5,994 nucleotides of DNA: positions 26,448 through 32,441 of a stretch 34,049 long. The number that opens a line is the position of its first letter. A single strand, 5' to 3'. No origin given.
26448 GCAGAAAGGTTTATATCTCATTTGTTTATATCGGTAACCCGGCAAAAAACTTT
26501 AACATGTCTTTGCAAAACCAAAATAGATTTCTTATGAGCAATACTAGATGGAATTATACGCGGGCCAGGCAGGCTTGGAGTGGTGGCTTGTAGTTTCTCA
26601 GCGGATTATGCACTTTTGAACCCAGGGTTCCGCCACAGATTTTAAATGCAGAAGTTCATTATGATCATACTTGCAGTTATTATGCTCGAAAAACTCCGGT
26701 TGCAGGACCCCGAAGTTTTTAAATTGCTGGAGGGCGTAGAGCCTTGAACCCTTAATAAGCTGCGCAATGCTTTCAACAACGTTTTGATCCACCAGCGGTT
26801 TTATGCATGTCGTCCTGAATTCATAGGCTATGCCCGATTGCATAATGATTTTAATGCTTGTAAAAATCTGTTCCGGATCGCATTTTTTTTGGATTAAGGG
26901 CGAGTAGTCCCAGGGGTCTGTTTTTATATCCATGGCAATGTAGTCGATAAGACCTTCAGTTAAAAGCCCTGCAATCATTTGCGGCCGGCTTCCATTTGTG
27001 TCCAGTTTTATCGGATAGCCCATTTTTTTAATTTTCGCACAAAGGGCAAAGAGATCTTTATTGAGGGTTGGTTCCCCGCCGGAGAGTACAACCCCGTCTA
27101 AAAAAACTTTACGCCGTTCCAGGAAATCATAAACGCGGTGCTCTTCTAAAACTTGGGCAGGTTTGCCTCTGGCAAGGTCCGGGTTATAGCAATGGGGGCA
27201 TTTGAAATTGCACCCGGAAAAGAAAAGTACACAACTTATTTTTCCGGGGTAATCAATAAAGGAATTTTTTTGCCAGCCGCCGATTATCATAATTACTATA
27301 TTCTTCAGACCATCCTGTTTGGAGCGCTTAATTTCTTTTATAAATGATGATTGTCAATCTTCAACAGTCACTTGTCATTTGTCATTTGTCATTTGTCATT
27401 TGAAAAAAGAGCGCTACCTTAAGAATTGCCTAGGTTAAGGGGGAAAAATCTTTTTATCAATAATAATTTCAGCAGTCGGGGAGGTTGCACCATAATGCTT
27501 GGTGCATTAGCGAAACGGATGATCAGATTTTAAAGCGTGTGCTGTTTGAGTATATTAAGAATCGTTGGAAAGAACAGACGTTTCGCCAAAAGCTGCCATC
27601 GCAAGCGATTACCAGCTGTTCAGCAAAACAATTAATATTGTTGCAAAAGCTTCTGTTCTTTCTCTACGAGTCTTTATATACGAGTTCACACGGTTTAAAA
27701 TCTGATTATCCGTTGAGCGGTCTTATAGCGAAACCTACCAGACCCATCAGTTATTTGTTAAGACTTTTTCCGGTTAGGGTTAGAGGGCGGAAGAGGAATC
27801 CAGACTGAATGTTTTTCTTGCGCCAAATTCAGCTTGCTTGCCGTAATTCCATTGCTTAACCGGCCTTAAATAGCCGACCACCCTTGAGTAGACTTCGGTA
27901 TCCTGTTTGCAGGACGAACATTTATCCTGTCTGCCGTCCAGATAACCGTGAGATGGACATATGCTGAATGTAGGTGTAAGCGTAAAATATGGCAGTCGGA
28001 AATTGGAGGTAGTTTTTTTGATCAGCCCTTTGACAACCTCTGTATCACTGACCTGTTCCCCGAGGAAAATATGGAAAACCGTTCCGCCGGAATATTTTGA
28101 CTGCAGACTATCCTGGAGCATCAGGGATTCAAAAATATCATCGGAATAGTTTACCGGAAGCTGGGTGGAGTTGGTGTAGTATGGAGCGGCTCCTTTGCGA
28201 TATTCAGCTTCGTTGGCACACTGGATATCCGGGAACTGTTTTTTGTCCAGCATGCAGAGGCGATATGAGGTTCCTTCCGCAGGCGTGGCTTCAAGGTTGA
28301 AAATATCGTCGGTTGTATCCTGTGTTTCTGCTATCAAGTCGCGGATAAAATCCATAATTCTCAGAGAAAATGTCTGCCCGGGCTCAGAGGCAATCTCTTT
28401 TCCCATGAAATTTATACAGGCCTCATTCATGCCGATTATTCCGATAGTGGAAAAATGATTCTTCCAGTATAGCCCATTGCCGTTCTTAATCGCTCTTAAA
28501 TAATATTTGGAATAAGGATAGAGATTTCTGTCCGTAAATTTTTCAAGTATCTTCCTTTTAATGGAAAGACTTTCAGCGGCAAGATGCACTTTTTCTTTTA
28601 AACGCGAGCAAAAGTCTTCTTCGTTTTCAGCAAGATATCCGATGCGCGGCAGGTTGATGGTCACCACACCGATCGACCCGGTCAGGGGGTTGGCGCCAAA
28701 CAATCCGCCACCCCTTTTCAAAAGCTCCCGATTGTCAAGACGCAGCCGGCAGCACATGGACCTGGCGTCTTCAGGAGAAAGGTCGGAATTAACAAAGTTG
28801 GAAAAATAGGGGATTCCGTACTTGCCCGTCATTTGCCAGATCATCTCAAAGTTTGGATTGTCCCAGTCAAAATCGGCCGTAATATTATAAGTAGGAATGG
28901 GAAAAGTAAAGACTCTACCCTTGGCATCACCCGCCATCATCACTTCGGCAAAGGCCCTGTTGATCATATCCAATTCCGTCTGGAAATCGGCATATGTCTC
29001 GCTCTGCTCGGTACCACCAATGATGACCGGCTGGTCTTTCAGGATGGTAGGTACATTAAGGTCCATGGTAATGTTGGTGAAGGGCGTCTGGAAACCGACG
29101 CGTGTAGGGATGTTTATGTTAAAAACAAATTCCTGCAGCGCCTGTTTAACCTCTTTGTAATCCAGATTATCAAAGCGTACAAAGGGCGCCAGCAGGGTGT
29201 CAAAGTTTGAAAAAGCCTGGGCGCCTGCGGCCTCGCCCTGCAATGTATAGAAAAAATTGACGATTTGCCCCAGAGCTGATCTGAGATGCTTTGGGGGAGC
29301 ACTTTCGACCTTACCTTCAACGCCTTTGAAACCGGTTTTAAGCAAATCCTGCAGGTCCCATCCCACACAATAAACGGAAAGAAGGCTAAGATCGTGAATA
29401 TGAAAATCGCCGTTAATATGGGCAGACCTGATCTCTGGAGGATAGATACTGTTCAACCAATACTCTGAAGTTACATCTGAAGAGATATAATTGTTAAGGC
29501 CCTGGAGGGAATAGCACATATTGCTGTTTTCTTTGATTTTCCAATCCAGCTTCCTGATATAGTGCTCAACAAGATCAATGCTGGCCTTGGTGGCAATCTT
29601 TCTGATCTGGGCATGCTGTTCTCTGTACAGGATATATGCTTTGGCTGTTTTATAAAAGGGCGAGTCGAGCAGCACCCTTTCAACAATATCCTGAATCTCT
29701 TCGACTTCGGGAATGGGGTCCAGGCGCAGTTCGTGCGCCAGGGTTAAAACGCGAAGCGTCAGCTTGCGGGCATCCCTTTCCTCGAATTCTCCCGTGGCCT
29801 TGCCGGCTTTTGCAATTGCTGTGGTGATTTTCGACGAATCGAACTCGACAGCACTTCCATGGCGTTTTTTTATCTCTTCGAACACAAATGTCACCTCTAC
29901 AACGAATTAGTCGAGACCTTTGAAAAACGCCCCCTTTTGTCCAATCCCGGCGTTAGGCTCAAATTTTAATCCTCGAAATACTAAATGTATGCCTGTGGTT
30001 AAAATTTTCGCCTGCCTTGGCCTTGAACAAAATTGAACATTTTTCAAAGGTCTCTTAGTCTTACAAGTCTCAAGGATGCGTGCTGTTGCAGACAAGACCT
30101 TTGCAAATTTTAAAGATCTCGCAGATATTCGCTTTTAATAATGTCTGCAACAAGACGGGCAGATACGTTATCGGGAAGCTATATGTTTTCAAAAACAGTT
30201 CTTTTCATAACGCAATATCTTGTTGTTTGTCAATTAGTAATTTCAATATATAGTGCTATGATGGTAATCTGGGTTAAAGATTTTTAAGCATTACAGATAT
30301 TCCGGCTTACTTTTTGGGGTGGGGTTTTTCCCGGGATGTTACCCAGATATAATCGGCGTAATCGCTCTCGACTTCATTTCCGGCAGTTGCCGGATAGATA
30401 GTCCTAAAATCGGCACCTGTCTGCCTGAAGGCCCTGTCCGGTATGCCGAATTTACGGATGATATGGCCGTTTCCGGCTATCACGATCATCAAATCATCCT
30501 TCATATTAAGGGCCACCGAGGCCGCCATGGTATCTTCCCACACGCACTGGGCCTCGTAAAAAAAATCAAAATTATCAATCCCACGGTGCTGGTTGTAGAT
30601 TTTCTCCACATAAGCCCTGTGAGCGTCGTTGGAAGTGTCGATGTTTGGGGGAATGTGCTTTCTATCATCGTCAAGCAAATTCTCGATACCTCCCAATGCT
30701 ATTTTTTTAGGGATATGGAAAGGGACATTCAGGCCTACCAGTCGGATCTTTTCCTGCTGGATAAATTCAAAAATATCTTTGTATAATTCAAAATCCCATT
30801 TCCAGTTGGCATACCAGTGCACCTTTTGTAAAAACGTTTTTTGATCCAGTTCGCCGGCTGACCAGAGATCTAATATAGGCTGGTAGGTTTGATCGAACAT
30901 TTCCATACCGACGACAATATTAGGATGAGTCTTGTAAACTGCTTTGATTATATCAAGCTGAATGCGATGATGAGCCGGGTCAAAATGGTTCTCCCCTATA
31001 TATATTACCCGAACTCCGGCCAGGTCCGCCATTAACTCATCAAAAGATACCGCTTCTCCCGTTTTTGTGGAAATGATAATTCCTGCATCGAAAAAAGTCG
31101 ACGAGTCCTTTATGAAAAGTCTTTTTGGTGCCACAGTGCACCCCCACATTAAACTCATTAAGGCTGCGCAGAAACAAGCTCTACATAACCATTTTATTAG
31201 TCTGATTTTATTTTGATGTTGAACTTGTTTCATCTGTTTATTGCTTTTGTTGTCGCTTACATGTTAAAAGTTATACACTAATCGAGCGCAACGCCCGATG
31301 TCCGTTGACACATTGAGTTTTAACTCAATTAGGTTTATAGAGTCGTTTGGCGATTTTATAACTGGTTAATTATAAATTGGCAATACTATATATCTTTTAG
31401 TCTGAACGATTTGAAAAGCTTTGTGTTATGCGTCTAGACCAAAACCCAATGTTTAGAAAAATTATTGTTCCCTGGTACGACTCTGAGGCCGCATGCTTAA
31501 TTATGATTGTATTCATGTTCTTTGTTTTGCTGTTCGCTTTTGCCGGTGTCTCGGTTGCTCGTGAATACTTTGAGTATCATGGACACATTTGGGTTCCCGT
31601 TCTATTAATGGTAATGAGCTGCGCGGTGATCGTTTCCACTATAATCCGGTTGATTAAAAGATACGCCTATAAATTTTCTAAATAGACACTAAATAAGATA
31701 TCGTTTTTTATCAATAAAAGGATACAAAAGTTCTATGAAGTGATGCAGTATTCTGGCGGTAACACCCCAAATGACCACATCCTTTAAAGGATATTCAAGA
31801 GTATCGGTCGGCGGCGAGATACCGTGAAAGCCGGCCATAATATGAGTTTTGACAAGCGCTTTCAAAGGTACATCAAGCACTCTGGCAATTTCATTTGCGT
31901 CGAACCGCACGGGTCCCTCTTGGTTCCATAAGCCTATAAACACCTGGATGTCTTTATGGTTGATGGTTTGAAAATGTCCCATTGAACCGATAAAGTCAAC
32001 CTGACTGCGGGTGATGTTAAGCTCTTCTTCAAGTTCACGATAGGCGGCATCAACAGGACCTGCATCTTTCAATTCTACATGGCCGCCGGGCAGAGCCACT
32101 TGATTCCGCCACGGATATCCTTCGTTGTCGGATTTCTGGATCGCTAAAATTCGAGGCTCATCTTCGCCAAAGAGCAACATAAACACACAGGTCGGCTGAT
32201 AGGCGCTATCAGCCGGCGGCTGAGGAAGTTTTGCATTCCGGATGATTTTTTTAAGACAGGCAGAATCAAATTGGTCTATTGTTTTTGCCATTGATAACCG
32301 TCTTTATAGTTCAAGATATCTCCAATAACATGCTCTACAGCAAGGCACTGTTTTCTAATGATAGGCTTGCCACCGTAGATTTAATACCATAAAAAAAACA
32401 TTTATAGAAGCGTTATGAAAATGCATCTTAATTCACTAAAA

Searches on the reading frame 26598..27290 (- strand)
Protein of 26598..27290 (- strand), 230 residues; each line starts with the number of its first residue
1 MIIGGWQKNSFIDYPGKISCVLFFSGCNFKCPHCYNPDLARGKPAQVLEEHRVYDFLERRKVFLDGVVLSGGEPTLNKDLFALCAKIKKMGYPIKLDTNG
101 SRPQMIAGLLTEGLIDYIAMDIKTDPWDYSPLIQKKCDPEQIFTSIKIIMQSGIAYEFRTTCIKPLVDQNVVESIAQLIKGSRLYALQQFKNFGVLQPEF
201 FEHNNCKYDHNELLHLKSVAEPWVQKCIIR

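Call 14: search_protein_families(library=pfam, proteins=[window:26598-27290:-])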
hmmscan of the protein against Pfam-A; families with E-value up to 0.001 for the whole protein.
window:26598-27290:- (230 aa): 2 families
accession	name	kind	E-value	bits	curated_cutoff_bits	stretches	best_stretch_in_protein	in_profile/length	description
PF04055.27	Radical_SAM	-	2.7e-21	76.9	29.5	1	22-175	2-163/166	Radical SAM superfamily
PF13353.11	Fer4_12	-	5.5e-12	46.6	22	1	18-90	6-80/137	4Fe-4S single cluster domain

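Call 38: find_encoding_contigs(protein=window:26598-27290:-, flank=3000, max_places=6)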
Protein window:26598-27290:- (230 aa): 14 contigs read that carry it; 6 places shown.
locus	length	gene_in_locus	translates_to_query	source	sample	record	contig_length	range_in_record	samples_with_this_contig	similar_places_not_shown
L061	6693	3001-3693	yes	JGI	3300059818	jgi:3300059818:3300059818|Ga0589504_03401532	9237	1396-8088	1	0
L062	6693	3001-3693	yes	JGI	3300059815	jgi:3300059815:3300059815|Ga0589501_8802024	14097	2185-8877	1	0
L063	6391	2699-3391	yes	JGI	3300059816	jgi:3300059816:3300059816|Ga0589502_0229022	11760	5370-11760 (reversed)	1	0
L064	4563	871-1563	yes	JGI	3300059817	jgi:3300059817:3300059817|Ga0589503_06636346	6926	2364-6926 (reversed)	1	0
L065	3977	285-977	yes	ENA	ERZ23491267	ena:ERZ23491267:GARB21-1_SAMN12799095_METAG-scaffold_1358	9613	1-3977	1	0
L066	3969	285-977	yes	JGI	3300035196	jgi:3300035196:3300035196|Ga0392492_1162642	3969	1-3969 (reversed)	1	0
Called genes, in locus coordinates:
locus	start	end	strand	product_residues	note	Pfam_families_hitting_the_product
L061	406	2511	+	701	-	PF03477:ATP-cone, PF13597:NRDD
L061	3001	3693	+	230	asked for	PF13353:Fer4_12, PF04055:Radical_SAM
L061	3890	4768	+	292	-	PF08668:HDOD, PF01966:HD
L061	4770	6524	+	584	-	PF00989:PAS (weak), PF08448:PAS_4, PF13426:PAS_9 (weak), PF00512:HisKA, PF02518:HATPase_c, PF00072:Response_reg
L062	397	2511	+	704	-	PF03477:ATP-cone, PF13597:NRDD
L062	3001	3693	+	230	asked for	PF13353:Fer4_12, PF04055:Radical_SAM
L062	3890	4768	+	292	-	PF08668:HDOD, PF01966:HD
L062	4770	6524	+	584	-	PF00989:PAS (weak), PF08448:PAS_4, PF13426:PAS_9 (weak), PF00512:HisKA, PF02518:HATPase_c, PF00072:Response_reg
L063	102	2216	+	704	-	PF03477:ATP-cone, PF13597:NRDD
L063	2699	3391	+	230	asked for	PF13353:Fer4_12, PF04055:Radical_SAM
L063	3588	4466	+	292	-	PF08668:HDOD, PF01966:HD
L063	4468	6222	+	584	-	PF00989:PAS (weak), PF08448:PAS_4, PF13426:PAS_9 (weak), PF00512:HisKA, PF02518:HATPase_c, PF00072:Response_reg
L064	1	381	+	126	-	?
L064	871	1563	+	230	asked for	PF13353:Fer4_12, PF04055:Radical_SAM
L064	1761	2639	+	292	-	PF08668:HDOD, PF01966:HD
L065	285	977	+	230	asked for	PF13353:Fer4_12, PF04055:Radical_SAM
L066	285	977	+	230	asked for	PF13353:Fer4_12, PF04055:Radical_SAM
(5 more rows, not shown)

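Call 39: find_homologous_proteins(query=window:26598-27290:-, max_evalue=1e-40)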
Query window:26598-27290:- (230 aa): 6027 proteins with E <= 1e-40 among 8000 candidates; the best 120 are listed.
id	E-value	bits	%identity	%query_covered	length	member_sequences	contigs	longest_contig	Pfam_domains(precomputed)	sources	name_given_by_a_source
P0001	2.3e-149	513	94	100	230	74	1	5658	PF04055.28,PF13353.12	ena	-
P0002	5.3e-134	463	85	100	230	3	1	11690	PF04055.28,PF13353.12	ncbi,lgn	-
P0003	1.6e-123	429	78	100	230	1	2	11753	PF04055.28,PF13353.12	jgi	jgi:pyruvate formate lyase activating enzyme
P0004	4.0e-122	424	80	100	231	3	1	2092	PF04055.28,PF13353.12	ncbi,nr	ncbi:MAG: anaerobic ribonucleoside-triphosphate reductase activating protein [Proteobacteria bacteri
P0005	6.0e-115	401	75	100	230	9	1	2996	PF04055.28,PF13353.12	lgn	-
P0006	9.9e-114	397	75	100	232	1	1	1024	PF04055.28,PF13353.12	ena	-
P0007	1.0e-111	390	73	100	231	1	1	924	PF04055.28,PF13353.12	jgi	jgi:pyruvate formate lyase activating enzyme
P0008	7.4e-109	381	71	100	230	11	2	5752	PF04055.28,PF13353.12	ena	-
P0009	6.1e-108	378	70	100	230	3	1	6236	PF04055.28,PF13353.12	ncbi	-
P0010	1.3e-107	377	70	100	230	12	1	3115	PF04055.28,PF13353.12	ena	-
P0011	4.4e-106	372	70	100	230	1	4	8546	PF04055.28,PF13353.12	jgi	-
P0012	4.6e-106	372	68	100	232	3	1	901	PF04055.28,PF13353.12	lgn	-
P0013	5.9e-106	371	69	100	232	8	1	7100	PF04055.28,PF13353.12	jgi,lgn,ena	-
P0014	1.1e-104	367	69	100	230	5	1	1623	PF04055.28,PF13353.12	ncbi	-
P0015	1.2e-104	367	68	100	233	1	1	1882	PF04055.28,PF13353.12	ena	-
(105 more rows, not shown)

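Call 40: find_encoding_contigs(protein=P0002, flank=3000, max_places=2)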
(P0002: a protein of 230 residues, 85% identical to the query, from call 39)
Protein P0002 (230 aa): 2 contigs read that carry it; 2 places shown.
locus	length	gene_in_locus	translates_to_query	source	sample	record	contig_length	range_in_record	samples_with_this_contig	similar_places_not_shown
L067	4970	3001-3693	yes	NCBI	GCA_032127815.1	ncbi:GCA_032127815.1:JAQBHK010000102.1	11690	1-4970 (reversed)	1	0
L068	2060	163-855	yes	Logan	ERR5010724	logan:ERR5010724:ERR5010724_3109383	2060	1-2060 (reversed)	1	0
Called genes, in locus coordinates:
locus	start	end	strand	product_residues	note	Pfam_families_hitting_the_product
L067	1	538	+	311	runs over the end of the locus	PF04187:Cofac_haem_bdg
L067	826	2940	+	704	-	PF03477:ATP-cone, PF13597:NRDD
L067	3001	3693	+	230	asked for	PF13353:Fer4_12, PF04055:Radical_SAM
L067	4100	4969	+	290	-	?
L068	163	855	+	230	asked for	PF13353:Fer4_12, PF04055:Radical_SAM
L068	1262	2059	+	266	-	?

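Call 41: find_encoding_contigs(protein=P0003, flank=3000, max_places=2)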
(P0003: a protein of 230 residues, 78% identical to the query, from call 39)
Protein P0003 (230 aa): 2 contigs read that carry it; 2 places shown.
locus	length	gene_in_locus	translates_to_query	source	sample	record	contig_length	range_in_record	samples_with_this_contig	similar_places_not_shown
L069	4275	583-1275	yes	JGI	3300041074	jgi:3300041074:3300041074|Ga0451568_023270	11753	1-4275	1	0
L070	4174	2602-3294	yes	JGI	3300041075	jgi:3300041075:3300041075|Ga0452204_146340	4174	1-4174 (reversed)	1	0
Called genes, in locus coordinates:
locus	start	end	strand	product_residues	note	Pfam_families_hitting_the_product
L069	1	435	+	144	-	?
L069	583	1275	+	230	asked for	PF13353:Fer4_12, PF04055:Radical_SAM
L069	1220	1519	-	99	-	-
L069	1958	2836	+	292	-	PF08668:HDOD, PF01966:HD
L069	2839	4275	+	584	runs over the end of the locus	PF00989:PAS, PF08448:PAS_4, PF00512:HisKA, PF02518:HATPase_c, PF00072:Response_reg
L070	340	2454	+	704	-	PF03477:ATP-cone, PF13597:NRDD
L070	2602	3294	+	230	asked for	PF13353:Fer4_12, PF04055:Radical_SAM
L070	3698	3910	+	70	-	-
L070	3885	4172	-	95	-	?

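Call 42: find_encoding_contigs(protein=P0001, flank=3000, max_places=2)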
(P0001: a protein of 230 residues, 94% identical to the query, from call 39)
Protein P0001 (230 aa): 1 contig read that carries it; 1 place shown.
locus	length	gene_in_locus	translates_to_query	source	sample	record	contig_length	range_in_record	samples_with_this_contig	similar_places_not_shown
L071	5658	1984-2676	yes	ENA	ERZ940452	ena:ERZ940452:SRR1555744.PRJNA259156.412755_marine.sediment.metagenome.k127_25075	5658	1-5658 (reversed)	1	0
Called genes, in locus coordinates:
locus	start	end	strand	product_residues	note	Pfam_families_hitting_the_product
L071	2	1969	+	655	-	?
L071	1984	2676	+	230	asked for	PF13353:Fer4_12, PF04055:Radical_SAM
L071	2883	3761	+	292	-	PF08668:HDOD, PF01966:HD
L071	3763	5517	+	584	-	PF08448:PAS_4, PF00512:HisKA, PF02518:HATPase_c, PF00072:Response_reg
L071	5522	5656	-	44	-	?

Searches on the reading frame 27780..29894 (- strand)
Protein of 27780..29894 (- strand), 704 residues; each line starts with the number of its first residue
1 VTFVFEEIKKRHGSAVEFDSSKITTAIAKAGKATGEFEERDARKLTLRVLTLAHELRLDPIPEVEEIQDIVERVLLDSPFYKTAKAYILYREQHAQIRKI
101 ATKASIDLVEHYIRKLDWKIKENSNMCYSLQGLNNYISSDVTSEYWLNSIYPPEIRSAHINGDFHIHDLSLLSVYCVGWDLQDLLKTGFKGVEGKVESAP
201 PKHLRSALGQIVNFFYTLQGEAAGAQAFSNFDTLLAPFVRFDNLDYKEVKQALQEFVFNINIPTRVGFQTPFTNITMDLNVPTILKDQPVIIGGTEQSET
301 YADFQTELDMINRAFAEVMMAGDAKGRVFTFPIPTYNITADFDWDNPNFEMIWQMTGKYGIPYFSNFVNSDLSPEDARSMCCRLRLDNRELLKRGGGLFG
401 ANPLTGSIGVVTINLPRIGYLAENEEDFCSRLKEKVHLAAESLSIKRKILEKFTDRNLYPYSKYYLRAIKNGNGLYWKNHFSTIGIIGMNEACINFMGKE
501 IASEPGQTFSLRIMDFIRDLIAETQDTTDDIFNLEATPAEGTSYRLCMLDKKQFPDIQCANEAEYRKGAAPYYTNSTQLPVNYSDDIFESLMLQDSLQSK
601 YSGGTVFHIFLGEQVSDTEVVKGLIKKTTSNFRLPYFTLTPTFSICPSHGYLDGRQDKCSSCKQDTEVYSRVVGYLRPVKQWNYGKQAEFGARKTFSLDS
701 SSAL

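Call 14: search_protein_families(library=pfam, proteins=[window:27780-29894:-])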
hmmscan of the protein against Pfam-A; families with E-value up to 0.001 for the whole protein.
window:27780-29894:- (704 aa): 2 families
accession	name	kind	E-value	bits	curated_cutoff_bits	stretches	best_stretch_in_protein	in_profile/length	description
PF13597.11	NRDD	-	1e-198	662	26.2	1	122-696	1-562/562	Anaerobic ribonucleoside-triphosphate reductase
PF03477.21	ATP-cone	-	7.1e-21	75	25.8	1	8-95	3-87/88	ATP cone domain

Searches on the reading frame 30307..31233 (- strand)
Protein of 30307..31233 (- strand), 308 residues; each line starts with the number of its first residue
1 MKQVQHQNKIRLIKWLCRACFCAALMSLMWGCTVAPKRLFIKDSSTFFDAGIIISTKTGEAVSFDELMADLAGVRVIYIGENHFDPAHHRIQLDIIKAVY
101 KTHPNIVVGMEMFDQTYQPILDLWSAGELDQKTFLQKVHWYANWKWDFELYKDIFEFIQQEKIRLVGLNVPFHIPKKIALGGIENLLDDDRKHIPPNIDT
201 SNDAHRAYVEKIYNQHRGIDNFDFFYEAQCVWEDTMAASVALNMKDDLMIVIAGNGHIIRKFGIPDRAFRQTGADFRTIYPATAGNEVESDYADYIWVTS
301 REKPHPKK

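Call 88: search_protein_families(library=pfam, proteins=[window:30307-31233:-], max_evalue=0.00001)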
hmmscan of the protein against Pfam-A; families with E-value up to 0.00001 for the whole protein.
window:30307-31233:- (308 aa): 1 family
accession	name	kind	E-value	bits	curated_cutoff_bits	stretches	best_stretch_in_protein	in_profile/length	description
PF04187.18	Cofac_haem_bdg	-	4.2e-57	194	27.7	1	67-267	1-212/213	Haem-binding uptake, Tiki superfamily, ChaN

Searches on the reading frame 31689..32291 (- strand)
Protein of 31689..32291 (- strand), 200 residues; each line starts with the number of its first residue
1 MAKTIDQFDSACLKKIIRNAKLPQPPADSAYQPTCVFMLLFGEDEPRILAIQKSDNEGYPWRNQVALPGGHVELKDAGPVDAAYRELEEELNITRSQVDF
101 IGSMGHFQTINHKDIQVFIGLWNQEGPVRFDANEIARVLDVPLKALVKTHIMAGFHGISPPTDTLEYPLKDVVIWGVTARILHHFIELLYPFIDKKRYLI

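Call 88: search_protein_families(library=pfam, proteins=[window:31689-32291:-], max_evalue=0.00001)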
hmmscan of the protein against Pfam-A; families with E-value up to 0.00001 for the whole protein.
window:31689-32291:- (200 aa): 1 family
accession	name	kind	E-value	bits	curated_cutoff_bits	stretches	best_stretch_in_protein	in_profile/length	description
PF00293.34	NUDIX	-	1.1e-13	51.8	21.1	1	35-143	5-115/134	NUDIX domain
